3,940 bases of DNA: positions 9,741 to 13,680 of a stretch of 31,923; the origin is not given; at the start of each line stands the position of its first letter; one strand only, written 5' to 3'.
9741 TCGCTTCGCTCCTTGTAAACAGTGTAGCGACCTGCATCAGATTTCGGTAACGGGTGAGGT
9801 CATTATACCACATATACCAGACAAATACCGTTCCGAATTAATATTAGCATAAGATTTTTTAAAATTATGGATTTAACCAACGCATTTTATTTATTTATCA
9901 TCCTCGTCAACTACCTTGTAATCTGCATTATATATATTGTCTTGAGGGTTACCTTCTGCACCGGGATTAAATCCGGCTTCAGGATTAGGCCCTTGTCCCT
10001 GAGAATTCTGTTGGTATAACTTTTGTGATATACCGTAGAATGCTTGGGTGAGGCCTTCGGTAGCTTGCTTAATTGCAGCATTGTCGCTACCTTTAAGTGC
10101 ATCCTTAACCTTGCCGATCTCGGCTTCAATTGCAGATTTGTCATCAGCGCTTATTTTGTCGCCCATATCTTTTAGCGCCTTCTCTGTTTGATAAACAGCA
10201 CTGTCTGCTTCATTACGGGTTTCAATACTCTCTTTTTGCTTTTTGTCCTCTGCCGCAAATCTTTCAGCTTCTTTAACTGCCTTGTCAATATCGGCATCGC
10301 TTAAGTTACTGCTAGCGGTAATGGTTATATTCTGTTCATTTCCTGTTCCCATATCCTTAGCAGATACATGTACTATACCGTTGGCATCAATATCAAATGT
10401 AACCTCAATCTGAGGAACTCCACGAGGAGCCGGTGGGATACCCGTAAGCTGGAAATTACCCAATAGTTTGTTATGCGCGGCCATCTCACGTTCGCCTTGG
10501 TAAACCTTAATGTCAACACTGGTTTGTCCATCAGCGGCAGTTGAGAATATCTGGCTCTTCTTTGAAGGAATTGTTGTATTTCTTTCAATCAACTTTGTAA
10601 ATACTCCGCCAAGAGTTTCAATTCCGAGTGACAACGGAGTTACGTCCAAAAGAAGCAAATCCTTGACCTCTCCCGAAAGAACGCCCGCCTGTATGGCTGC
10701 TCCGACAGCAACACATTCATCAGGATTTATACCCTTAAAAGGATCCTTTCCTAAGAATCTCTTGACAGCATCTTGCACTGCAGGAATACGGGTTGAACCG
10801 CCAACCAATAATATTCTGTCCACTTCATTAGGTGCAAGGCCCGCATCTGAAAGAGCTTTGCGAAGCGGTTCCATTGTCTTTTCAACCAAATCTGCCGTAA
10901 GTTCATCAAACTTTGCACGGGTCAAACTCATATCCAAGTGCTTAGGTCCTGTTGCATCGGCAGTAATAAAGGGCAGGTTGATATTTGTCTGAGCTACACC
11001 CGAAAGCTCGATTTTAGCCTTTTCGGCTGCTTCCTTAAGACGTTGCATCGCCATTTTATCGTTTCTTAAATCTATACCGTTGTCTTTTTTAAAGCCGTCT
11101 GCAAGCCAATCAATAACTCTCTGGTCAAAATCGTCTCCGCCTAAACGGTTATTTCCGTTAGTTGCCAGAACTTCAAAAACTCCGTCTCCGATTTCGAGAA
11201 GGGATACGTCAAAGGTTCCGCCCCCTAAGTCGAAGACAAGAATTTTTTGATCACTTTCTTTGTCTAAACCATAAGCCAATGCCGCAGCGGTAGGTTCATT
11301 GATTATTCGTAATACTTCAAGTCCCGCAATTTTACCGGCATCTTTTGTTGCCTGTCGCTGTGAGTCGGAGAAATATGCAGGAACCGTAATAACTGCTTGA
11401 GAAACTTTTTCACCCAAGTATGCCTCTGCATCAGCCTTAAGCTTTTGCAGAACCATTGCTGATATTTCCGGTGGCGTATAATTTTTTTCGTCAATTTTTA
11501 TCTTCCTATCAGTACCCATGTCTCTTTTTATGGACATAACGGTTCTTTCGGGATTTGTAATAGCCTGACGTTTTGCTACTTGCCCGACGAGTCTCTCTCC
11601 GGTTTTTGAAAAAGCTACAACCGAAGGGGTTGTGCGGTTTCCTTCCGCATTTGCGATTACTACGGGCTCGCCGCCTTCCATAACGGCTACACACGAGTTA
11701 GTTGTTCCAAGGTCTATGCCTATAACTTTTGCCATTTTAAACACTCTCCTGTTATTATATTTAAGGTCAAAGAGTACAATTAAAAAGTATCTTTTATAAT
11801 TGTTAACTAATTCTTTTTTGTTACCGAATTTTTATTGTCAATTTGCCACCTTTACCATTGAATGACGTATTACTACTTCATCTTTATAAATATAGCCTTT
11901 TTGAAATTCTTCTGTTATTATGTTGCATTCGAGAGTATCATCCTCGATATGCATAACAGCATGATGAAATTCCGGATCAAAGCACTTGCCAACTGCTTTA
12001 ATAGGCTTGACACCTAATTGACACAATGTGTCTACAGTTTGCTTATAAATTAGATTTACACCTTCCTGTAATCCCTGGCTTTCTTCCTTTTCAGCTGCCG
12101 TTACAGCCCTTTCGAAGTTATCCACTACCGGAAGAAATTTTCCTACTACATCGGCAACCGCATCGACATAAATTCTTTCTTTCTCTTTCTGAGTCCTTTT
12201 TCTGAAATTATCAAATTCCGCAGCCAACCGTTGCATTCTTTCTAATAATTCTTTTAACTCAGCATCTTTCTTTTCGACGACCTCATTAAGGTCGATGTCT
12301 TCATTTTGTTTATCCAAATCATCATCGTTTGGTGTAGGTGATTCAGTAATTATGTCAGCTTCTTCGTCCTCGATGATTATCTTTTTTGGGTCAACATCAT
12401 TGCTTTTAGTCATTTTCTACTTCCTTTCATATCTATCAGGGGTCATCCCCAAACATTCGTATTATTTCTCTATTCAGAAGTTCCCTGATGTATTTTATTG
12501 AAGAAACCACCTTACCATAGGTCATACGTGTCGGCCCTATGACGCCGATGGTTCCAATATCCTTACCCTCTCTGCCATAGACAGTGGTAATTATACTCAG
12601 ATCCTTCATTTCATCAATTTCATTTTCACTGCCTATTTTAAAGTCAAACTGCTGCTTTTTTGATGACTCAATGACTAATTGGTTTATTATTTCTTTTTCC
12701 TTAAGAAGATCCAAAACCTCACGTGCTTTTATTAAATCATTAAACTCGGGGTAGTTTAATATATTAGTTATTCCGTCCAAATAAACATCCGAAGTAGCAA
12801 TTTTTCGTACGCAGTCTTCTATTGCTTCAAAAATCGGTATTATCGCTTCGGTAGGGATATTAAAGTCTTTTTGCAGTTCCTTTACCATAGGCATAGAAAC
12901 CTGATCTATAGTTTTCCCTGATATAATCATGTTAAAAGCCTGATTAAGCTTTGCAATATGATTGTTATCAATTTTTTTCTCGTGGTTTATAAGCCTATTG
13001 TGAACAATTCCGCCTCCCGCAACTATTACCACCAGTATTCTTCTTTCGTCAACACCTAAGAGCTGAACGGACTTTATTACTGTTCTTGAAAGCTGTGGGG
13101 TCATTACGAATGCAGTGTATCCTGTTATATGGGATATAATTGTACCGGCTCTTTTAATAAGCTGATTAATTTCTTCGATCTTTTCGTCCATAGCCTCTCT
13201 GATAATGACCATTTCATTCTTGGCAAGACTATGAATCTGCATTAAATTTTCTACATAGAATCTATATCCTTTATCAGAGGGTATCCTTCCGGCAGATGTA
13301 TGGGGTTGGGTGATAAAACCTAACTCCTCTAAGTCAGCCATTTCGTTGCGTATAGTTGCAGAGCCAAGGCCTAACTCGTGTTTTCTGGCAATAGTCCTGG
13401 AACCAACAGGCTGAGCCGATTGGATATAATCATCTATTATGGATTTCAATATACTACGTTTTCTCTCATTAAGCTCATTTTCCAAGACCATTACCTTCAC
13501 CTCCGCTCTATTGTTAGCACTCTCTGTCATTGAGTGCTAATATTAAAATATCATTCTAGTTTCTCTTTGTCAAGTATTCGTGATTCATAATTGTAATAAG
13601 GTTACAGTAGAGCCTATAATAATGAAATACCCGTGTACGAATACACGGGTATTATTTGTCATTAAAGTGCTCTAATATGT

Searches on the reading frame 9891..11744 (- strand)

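Call 9: search_protein_families(library=pfam, proteins=[window:9891-11744:-])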
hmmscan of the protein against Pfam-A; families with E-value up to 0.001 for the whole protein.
window:9891-11744:- (617 aa): 2 families
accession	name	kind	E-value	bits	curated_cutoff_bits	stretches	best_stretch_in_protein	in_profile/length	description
PF00012.26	HSP70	-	4.6e-259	861.1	20.6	1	7-578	1-599/599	Hsp70 protein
PF06723.19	MreB_Mbl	-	7.7e-20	71.4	27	1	6-351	2-317/327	MreB/Mbl protein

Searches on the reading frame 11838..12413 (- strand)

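Call 9: search_protein_families(library=pfam, proteins=[window:11838-12413:-])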
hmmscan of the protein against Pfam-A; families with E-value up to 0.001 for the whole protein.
window:11838-12413:- (191 aa): 1 family
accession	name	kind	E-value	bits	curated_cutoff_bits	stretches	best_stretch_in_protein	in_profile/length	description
PF01025.24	GrpE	-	3.5e-43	147.6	25.8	1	32-190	6-164/165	GrpE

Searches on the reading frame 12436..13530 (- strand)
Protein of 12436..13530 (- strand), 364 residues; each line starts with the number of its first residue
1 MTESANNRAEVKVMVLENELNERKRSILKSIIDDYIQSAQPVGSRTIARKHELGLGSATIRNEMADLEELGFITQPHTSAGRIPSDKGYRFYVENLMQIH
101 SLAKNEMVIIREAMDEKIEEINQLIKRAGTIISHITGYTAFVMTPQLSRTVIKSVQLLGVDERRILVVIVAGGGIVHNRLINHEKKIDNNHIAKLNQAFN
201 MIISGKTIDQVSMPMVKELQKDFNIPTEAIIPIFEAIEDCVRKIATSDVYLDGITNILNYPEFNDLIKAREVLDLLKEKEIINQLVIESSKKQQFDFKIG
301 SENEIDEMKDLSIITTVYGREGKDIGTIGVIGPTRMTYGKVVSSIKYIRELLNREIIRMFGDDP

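Call 9: search_protein_families(library=pfam, proteins=[window:12436-13530:-])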
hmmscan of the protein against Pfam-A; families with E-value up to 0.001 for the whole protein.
window:12436-13530:- (364 aa): 2 families
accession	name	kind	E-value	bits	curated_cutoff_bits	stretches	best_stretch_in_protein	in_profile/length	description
PF01628.27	HrcA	-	1.8e-59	201.7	22.2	1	123-342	2-215/215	HrcA protein C terminal domain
PF03444.21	HrcA_DNA-bdg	-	3.5e-06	27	21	1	20-90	2-71/79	Winged helix-turn-helix transcription repressor, HrcA DNA-binding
